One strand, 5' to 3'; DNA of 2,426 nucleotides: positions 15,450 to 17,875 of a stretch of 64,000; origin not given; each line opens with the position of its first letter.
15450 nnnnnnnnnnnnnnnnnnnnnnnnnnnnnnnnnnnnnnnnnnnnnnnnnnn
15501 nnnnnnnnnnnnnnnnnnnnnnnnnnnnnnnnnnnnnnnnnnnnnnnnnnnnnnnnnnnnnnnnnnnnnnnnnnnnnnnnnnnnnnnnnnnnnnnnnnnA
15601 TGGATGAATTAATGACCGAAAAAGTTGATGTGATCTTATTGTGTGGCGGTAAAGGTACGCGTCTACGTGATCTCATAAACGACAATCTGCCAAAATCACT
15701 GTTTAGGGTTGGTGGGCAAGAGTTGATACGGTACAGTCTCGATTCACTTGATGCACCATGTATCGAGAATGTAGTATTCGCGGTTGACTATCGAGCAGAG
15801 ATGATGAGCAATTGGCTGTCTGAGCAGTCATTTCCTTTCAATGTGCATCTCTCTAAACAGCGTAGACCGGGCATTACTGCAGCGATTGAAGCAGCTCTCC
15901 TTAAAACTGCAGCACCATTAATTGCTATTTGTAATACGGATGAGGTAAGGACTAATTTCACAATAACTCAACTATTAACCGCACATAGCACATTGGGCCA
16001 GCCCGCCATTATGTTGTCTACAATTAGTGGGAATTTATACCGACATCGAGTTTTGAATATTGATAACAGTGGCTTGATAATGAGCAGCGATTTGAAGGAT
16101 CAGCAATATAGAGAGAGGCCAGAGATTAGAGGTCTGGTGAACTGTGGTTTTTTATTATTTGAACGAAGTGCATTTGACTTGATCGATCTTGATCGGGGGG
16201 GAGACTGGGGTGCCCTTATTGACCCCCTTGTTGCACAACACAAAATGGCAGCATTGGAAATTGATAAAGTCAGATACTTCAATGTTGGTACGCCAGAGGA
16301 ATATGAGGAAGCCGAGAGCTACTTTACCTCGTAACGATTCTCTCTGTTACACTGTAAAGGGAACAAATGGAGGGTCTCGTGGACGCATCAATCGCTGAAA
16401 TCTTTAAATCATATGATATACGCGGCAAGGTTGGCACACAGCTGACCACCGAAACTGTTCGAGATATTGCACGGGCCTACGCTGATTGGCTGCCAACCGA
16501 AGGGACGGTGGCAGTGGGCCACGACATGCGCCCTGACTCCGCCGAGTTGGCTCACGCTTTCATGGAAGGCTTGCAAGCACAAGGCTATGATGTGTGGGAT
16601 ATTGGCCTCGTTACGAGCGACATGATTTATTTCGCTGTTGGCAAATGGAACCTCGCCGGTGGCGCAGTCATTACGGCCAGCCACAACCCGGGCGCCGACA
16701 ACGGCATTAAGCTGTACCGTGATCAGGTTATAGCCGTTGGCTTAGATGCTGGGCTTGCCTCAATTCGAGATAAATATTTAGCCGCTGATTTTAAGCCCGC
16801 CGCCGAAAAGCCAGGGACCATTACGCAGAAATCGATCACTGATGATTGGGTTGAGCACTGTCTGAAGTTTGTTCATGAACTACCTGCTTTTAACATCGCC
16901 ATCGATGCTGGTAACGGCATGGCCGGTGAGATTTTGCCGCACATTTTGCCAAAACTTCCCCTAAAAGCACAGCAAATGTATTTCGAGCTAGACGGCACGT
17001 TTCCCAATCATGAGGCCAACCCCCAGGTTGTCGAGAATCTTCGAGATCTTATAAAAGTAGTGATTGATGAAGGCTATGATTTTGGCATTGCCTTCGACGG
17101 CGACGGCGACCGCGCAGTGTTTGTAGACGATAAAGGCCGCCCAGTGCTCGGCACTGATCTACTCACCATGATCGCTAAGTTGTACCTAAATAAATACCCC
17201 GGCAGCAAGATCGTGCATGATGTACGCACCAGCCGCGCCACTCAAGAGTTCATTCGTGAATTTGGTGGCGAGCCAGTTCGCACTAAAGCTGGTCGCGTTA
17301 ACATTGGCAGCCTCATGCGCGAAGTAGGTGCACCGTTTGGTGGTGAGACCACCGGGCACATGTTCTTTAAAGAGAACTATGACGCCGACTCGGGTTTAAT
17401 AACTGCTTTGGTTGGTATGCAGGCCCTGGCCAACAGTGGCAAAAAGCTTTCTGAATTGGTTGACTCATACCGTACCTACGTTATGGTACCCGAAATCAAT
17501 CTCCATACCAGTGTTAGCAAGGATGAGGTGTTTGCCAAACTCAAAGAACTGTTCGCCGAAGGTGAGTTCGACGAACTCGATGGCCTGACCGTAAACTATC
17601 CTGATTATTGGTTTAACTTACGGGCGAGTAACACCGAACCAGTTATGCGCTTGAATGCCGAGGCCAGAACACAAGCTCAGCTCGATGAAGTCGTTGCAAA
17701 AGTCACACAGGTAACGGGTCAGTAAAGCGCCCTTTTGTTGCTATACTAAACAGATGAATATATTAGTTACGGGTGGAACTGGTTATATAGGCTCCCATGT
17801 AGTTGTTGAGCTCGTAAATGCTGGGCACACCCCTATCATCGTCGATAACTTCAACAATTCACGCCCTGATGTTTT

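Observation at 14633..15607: Divergent GAPDH-fold dehydrogenase embedded in a polysaccharide locus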

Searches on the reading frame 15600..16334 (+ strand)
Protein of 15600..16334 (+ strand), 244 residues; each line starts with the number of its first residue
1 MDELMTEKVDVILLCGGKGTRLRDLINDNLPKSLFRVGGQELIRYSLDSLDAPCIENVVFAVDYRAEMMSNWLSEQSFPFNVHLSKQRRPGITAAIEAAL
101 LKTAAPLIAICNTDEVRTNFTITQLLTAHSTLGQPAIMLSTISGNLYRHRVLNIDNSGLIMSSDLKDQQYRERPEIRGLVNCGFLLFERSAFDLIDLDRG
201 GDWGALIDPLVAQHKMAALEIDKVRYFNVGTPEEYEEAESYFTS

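Call 4: search_protein_families(library=pfam, proteins=[window:15600-16334:+], max_evalue=0.01)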
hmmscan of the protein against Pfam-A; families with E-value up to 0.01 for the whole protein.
window:15600-16334:+ (244 aa): 3 families
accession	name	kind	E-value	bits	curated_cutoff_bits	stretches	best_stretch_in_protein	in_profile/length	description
PF00483.29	NTP_transferase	-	1.2e-10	41.8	21.2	1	12-240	3-240/245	Nucleotidyl transferase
PF12804.13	NTP_transf_3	-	2.4e-09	38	27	1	11-141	1-123/160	MobA-like NTP transferase domain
PF01128.25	IspD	-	0.0088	16.3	27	0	10-98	2-87/221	2-C-methyl-D-erythritol 4-phosphate cytidylyltransferase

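Call 5: search_protein_families(library=ncbifam, proteins=[window:15600-16334:+], max_evalue=0.01)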
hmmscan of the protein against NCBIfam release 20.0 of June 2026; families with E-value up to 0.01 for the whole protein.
window:15600-16334:+ (244 aa): 24 families
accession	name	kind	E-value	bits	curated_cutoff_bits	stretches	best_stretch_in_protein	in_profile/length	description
NF049965.1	GlMnHpPGnyltfHddC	equivalog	1e-16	61.3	300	1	10-237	2-216/221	D-glycero-D-manno-heptose 1-phosphate guanosyltransferase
TIGR03992.1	Arch_glmU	subfamily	1.3e-16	60.5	292.1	1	10-234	2-219/393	bifunctional sugar-1-phosphate nucleotidylyltransferase/acetyltransferase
NF041313.1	UDPGP_AglF_Halo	equivalog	2.3e-13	50.1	400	1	11-240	3-232/234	UTP--glucose-1-phosphate uridylyltransferase AglF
NF052502.1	man1P_GTase_Rv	exception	1.9e-11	43.4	440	1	9-236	1-224/352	mannose-1-phosphate guanylyltransferase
NF045761.1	NAMPUrTaseMurU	equivalog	3.8e-11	43.3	250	1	12-239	4-224/226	N-acetylmuramate alpha-1-phosphate uridylyltransferase MurU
NF045697.1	MurNAcPUrMurU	equivalog_domain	8.4e-09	35.2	370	1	13-93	2-81/229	N-acetylmuramate alpha-1-phosphate uridylyltransferase MurU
NF010932.0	PRK14352.1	equivalog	1.3e-07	30.6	611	1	6-188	4-184/488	bifunctional UDP-N-acetylglucosamine diphosphorylase/glucosamine-1-phosphate N-acetyltransferase GlmU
NF010934.1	PRK14354.1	equivalog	3.5e-07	29.1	450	1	11-167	2-154/447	bifunctional UDP-N-acetylglucosamine diphosphorylase/glucosamine-1-phosphate N-acetyltransferase GlmU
TIGR01208.1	rmlA_long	equivalog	4.7e-07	29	320.25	1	12-99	3-92/353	glucose-1-phosphate thymidylyltransferase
NF041135.1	IPPtranDIPPsyn_Thcocales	equivalog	5.3e-07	29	580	1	12-79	4-67/419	bifunctional L-myo-inositol-1-phosphate cytidylyltransferase/CDP-L-myo-inositol myo-inositolphosphotransferase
TIGR01173.1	glmU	equivalog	8.2e-07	28.2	366.85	1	10-189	2-174/452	bifunctional UDP-N-acetylglucosamine diphosphorylase/glucosamine-1-phosphate N-acetyltransferase GlmU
NF010939.0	PRK14359.1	equivalog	1.3e-06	27.3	592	1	8-190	2-173/430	bifunctional UDP-N-acetylglucosamine diphosphorylase/glucosamine-1-phosphate N-acetyltransferase GlmU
NF010933.0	PRK14353.1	equivalog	1.5e-06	27.1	505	1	7-173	4-167/453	bifunctional UDP-N-acetylglucosamine diphosphorylase/glucosamine-1-phosphate N-acetyltransferase GlmU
TIGR00454.1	TIGR00454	hypoth_equivalog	1.8e-06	27.9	174.7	1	11-160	3-142/183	TIGR00454 family protein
NF010935.0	PRK14355.1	equivalog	1.8e-06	26.9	718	1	7-186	2-177/459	bifunctional UDP-N-acetylglucosamine diphosphorylase/glucosamine-1-phosphate N-acetyltransferase GlmU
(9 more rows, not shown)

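Call 35: search_solved_structures(query=window:15600-16331:+, max_evalue=0.001, show_alignments=1)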
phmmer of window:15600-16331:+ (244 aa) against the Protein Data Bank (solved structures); distinct sequences matched with E-value up to 0.001: 14.
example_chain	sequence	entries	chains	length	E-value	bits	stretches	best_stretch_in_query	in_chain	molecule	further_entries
7x8j_A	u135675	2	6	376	7.8e-10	41.7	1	11-202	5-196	Mannose-1-phosphate guanylyltransferase 1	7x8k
8yre_D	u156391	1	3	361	8.3e-10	41.6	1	11-202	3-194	Mannose-1-phosphate guanylyltransferase 1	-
7whr_B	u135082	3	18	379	2.8e-09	39.9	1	11-235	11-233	Nucleotidyl transferase family protein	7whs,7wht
7d72_K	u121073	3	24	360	7.2e-07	32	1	11-199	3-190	Mannose-1-phosphate guanyltransferase beta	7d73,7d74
4aaw_A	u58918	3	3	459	1.6e-05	27.7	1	12-189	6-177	BIFUNCTIONAL PROTEIN GLMU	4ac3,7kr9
1jyk_A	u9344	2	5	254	1.7e-05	27.6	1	8-74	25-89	CTP:phosphocholine Cytidylyltransferase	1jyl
7d72_A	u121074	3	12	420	1.8e-05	27.5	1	12-192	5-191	Mannose-1-phosphate guanyltransferase alpha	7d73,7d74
5xhw_A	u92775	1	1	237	3e-05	26.7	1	9-114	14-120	Putative 6-deoxy-D-mannoheptose pathway protein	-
6jq8_A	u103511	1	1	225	4.8e-05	26.1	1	10-114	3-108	Putative 6-deoxy-D-mannoheptose pathway protein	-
9dqf_A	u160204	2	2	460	0.00013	24.7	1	11-158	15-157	Bifunctional protein GlmU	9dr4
1g95_A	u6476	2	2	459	0.00013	24.6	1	12-189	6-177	N-ACETYLGLUCOSAMINE-1-PHOSPHATE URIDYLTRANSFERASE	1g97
1hm0_A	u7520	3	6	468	0.00013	24.6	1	12-189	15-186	N-ACETYLGLUCOSAMINE 1-PHOSPHATE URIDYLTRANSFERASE | UDP-N-ACETYLGLUCOSAMINE-1-PHOSPHATE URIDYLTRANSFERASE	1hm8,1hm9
4y7t_A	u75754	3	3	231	0.00019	24.1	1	12-120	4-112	Nucleotidyl transferase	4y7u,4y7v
8yre_A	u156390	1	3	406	0.0002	24.1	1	6-196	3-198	ADP-glucose pyrophosphorylase family protein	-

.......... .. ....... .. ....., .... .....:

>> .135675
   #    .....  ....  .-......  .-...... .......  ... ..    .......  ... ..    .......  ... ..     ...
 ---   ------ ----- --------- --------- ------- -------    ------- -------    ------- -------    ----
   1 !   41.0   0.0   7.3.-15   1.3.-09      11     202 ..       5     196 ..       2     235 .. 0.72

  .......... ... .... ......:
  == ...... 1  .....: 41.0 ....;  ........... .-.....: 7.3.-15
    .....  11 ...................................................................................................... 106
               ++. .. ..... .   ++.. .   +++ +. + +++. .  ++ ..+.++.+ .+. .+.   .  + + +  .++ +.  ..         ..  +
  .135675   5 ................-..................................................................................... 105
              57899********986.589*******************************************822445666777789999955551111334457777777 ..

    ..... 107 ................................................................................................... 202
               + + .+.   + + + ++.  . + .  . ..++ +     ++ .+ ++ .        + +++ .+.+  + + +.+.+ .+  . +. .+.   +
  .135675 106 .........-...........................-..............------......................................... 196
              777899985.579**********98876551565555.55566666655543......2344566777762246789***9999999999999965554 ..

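Call 52: find_related_loci(query=A2, collection=metagenome_contigs, flank=5000)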
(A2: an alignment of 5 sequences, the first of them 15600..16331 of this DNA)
Query A2 (244 aa) in metagenome_contigs; peptide patterns used: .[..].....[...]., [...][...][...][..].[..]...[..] (x = any residue, [..] = any of these).
523 stretches matched a pattern; 57 encode a relative of the query (tblastn E <= 1e-3); 56 distinct loci.
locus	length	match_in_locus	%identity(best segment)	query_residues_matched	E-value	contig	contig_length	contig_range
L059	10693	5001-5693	42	12-242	2e-65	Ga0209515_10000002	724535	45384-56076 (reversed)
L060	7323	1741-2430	44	12-240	7e-63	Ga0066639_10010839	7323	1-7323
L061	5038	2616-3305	41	12-240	9e-62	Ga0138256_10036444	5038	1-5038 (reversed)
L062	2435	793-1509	39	7-243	7e-62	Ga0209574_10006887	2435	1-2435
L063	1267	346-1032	42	12-239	3e-63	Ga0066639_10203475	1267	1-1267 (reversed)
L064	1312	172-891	41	1-241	1e-62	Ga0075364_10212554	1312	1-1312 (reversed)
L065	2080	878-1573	41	12-242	6e-60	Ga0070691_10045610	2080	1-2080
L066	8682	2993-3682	39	12-240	1e-58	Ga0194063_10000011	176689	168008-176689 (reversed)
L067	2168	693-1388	42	12-242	3e-59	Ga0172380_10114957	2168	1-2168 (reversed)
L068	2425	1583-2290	36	12-243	1e-51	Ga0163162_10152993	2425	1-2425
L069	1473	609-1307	37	12-244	1e-50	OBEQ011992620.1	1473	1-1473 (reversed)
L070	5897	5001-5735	37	1-242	4e-49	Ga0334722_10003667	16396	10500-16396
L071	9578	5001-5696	41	12-242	7e-56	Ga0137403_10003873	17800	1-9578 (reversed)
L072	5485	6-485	38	87-242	6e-31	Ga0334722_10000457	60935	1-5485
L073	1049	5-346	39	129-242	7e-25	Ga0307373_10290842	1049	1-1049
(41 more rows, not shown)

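Call 55: search_protein_families(library=pfam, proteins=[L060:525-1706:+, L061:1420-2586:+, L070:3823-5001:+, L059:3030-4247:+, L059:4383-4934:+, L059:5694-6239:-, L060:2437-2970:-, L061:3367-3891:+, L066:2214-2903:-, L071:5697-6230:-], max_evalue=0.001)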
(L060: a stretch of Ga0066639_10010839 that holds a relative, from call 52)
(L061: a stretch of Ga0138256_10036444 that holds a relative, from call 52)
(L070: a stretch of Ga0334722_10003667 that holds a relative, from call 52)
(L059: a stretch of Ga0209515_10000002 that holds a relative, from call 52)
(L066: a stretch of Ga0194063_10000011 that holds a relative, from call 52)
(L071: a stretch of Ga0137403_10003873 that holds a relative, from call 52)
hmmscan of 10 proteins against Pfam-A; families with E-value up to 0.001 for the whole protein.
L060:525-1706:+ (394 aa): 2 families
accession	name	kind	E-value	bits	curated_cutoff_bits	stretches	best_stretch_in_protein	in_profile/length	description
PF07005.16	SBD_N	-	9e-39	134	25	1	5-219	1-229/230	Sugar-binding N-terminal domain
PF17042.10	NBD_C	-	1.5e-10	42.3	28.3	1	240-385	1-168/168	Nucleotide-binding C-terminal domain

L061:1420-2586:+ (389 aa): 2 families
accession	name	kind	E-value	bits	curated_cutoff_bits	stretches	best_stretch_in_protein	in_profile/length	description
PF07005.16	SBD_N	-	5.6e-32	111.8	25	1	5-216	1-228/230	Sugar-binding N-terminal domain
PF17042.10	NBD_C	-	9.9e-17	62.4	28.3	1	237-380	1-168/168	Nucleotide-binding C-terminal domain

L070:3823-5001:+ (393 aa): 2 families
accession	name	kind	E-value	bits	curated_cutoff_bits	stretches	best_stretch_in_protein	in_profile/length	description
PF07005.16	SBD_N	-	1.3e-36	126.9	25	1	5-218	1-229/230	Sugar-binding N-terminal domain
PF17042.10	NBD_C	-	2.4e-13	51.3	28.3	1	239-380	2-164/168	Nucleotide-binding C-terminal domain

L059:3030-4247:+ (406 aa): 6 families
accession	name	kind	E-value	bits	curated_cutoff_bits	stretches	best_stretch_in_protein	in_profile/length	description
PF00155.27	Aminotran_1_2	-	9.2e-55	186.7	19.7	1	39-391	4-359/361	Aminotransferase class I and II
PF01041.23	DegT_DnrJ_EryC1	-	1.7e-10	41.1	19.8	1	91-208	35-145/360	DegT/DnrJ/EryC1/StrS aminotransferase family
PF12897.13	Asp_aminotransf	-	1.2e-06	28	27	1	117-263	122-271/421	Aspartate amino-transferase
PF01053.26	Cys_Met_Meta_PP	-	1.4e-06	27.6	27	1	97-210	69-175/381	Cys/Met metabolism PLP-dependent enzyme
PF00266.25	Aminotran_5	-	5.6e-05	22.7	21.5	1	101-209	67-176/371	Aminotransferase class-V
PF01212.27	Beta_elim_lyase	-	0.00038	20.3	27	1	95-208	47-168/288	Beta-eliminating lyase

L059:4383-4934:+ (184 aa): 1 family
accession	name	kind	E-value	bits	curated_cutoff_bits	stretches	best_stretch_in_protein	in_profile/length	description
PF01725.21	Ham1p_like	-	5e-40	137.8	22.5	1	5-177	1-185/186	Ham1 family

L059:5694-6239:- (182 aa): 1 family
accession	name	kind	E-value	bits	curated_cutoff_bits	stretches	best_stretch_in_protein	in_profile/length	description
PF00293.34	NUDIX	-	1.8e-15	57.6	21.1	1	50-160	5-119/134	NUDIX domain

L060:2437-2970:- (178 aa): 1 family
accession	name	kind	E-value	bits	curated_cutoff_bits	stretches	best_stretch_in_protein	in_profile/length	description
PF00293.34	NUDIX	-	4.4e-12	46.6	21.1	1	44-155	4-119/134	NUDIX domain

L061:3367-3891:+ (175 aa): 2 families
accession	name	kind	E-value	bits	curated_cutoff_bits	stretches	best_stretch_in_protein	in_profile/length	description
PF00293.34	NUDIX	-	1.3e-20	74.2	21.1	1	39-152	2-119/134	NUDIX domain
PF14815.12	NUDIX_4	-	2.9e-05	24.3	35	1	44-151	2-99/113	NUDIX domain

L066:2214-2903:- (230 aa): 4 families
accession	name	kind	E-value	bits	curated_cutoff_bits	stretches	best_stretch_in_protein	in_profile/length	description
PF13671.12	AAA_33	-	5.3e-21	75.9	27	1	79-220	3-143/143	AAA domain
PF06414.18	Zeta_toxin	-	5.7e-09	36.1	22.3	1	70-197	11-146/199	Zeta toxin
PF13238.12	AAA_18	-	1.1e-07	32.8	29.4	1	79-202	2-119/128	AAA domain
PF08433.16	KTI12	-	8e-07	29.3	22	1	79-213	5-133/271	Chromatin associated protein KTI12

L071:5697-6230:- (178 aa): 2 families
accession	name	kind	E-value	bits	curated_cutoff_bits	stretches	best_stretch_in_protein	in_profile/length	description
PF00293.34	NUDIX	-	1.3e-15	58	21.1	1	45-159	5-123/134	NUDIX domain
PF14815.12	NUDIX_4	-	0.00043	20.5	35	0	71-155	26-100/113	NUDIX domain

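Call 60: search_protein_families(library=ncbifam, proteins=[L060:525-1706:+, L061:1420-2586:+, L060:2437-2970:-], max_evalue=0.001)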
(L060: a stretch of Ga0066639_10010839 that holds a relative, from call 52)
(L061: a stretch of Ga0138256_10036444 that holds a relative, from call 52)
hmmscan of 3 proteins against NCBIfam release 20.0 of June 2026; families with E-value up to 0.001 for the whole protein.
L060:525-1706:+ (394 aa): 2 families
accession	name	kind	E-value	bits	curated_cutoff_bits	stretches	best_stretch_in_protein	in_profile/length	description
NF047819.1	ThrnKinDtnkGamma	equivalog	7.2e-40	137.1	450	2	4-276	2-277/422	D-threonate kinase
NF043035.1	OxoTetrKin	equivalog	1.8e-20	73.3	350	1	5-383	2-411/418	3-oxo-tetronate kinase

L061:1420-2586:+ (389 aa): 2 families
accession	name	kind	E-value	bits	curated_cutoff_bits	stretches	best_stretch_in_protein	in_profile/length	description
NF047819.1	ThrnKinDtnkGamma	equivalog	2.5e-36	125.5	450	1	4-286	2-290/422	D-threonate kinase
NF043035.1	OxoTetrKin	equivalog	1.9e-25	89.6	350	1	7-381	4-414/418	3-oxo-tetronate kinase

L060:2437-2970:- (178 aa): 7 families
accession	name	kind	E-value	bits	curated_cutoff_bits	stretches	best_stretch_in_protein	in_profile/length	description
NF008736.0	PRK11762.1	equivalog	6.8e-22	77.9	169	1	6-174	9-177/186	ADP compounds hydrolase NudE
TIGR00586.1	mutt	equivalog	0.00024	21.1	97.9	1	48-153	10-116/129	8-oxo-dGTP diphosphatase MutT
TIGR02705.1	nudix_YtkD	equivalog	0.00031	20.3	154.4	1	39-130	20-107/156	RNA deprotection pyrophosphohydrolase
NF001938.0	PRK00714.1-5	equivalog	0.00044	19.6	116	1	61-120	31-98/172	RNA pyrophosphohydrolase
NF006961.0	PRK09438.1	equivalog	0.00063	19.2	103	0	43-119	8-79/151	dihydroneopterin triphosphate diphosphatase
NF006530.0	PRK08999.1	equivalog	0.00081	18.5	245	0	44-124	7-89/315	Nudix family hydrolase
NF003785.0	PRK05379.1-1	equivalog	0.00097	18.4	418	0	42-122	200-274/347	bifunctional nicotinamide-nucleotide adenylyltransferase/Nudix hydroxylase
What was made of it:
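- The alternative or accompanying supplier of the same transferase is a four-carbon acid-sugar kinase, not a glycerate kinase family (calls 55, 60).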

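Call 69: search_solved_structures(query=A2, max_evalue=0.001)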
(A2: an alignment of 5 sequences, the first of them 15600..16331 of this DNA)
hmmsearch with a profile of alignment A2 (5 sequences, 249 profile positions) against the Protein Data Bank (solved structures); distinct sequences matched with E-value up to 0.001: 36.
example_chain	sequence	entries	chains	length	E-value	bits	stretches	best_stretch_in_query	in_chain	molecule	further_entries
6jq8_A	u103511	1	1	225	1.1e-16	63.9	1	6-193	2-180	Putative 6-deoxy-D-mannoheptose pathway protein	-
5xhw_A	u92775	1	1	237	1.2e-16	63.8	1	6-192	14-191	Putative 6-deoxy-D-mannoheptose pathway protein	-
7x8j_A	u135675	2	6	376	1.7e-13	53.5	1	8-196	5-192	Mannose-1-phosphate guanylyltransferase 1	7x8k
8yre_D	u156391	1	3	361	2e-13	53.3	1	8-196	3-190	Mannose-1-phosphate guanylyltransferase 1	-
7whr_B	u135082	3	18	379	4.9e-12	48.8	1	7-232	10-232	Nucleotidyl transferase family protein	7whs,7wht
7d72_K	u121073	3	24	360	2e-09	40.2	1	8-173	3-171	Mannose-1-phosphate guanyltransferase beta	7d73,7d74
8x7s_B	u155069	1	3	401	1.1e-08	37.8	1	6-228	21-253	UTP--glucose-1-phosphate uridylyltransferase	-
1jyk_A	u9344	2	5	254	4.1e-08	35.9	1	1-66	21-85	CTP:phosphocholine Cytidylyltransferase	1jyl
4aaw_A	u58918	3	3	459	8.3e-08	34.9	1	9-193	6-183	BIFUNCTIONAL PROTEIN GLMU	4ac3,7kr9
1hm0_A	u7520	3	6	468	3.3e-07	33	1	9-193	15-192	N-ACETYLGLUCOSAMINE 1-PHOSPHATE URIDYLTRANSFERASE | UDP-N-ACETYLGLUCOSAMINE-1-PHOSPHATE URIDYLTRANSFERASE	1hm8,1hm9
1g95_A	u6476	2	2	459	3.4e-07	32.9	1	9-193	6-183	N-ACETYLGLUCOSAMINE-1-PHOSPHATE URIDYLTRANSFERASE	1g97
9dqf_A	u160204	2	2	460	6.6e-07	32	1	7-187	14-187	Bifunctional protein GlmU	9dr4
4ho0_A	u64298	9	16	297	5.3e-06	29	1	8-177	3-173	Glucose-1-phosphate thymidylyltransferase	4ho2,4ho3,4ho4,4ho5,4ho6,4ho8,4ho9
1lvw_A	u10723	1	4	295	6.4e-06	28.7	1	6-173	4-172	glucose-1-phosphate thymidylyltransferase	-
4jd0_A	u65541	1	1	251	1.8e-05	27.3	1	7-59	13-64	Nucleotidyl transferase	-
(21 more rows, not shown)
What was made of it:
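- The partner transferase resembles sugar-1-phosphate enzymes (HddC and ManC types, calls 5, 35, 69) more than LicC/CpgD-type small-molecule enzymes.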

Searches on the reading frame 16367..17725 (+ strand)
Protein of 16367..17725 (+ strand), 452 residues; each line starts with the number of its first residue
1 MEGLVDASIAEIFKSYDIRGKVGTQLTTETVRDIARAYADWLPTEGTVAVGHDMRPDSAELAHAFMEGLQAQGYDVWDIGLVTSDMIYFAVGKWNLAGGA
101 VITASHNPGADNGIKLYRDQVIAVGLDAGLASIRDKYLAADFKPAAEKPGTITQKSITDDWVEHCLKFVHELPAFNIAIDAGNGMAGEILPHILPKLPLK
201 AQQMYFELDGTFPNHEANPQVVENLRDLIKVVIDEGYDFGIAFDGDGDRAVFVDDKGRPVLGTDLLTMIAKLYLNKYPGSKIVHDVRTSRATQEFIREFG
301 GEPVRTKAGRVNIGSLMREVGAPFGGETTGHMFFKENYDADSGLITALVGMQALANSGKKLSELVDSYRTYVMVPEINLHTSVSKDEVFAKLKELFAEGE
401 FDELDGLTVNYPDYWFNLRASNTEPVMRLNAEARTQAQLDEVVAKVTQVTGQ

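Call 4: search_protein_families(library=pfam, proteins=[window:16367-17725:+], max_evalue=0.01)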
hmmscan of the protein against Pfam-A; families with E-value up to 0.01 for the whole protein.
window:16367-17725:+ (452 aa): 4 families
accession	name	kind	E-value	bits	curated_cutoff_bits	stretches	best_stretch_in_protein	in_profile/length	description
PF02878.22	PGM_PMM_I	-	1.4e-34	119.2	22.5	1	11-128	2-123/138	Phosphoglucomutase/phosphomannomutase, alpha/beta/alpha domain I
PF02880.22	PGM_PMM_III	-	2e-22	79.9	20.7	1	265-371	5-115/115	Phosphoglucomutase/phosphomannomutase, alpha/beta/alpha domain III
PF02879.22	PGM_PMM_II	-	4.8e-22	78.9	29.3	1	160-257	2-103/103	Phosphoglucomutase/phosphomannomutase, alpha/beta/alpha domain II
PF00408.26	PGM_PMM_IV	-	4.8e-09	36.6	23.1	1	391-447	17-66/68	Phosphoglucomutase/phosphomannomutase, C-terminal domain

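Call 5: search_protein_families(library=ncbifam, proteins=[window:16367-17725:+], max_evalue=0.01)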
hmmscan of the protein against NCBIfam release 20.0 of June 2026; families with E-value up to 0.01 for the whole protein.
window:16367-17725:+ (452 aa): 7 families
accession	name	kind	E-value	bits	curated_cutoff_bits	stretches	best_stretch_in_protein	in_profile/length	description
NF007088.0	PRK09542.1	equivalog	2.9e-136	455.1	618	1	7-449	6-452/456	phosphomannomutase/phosphoglucomutase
TIGR03990.1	Arch_GlmM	equivalog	2.3e-110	369.5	439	1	11-448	2-442/444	phosphoglucosamine mutase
NF046027.1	PhglucPhmanMutPgmG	equivalog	6e-95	318.6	600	1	12-448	9-448/460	phosphoglucomutase/phosphomannomutase PgmG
NF011943.0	PRK15414.1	subfamily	2.5e-83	280.6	801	1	12-444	6-447/456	phosphomannomutase CpsG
TIGR01455.1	glmM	equivalog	7.8e-58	196.2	447.55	1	17-449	5-439/442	phosphoglucosamine mutase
NF005737.0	PRK07564.1-1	equivalog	3.4e-07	29.3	378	1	175-368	206-403/543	alpha-D-glucose phosphate-specific phosphoglucomutase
TIGR01132.1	pgm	equivalog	7.2e-06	24.7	778.05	0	93-116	135-158/546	phosphoglucomutase (alpha-D-glucose-1,6-bisphosphate-dependent)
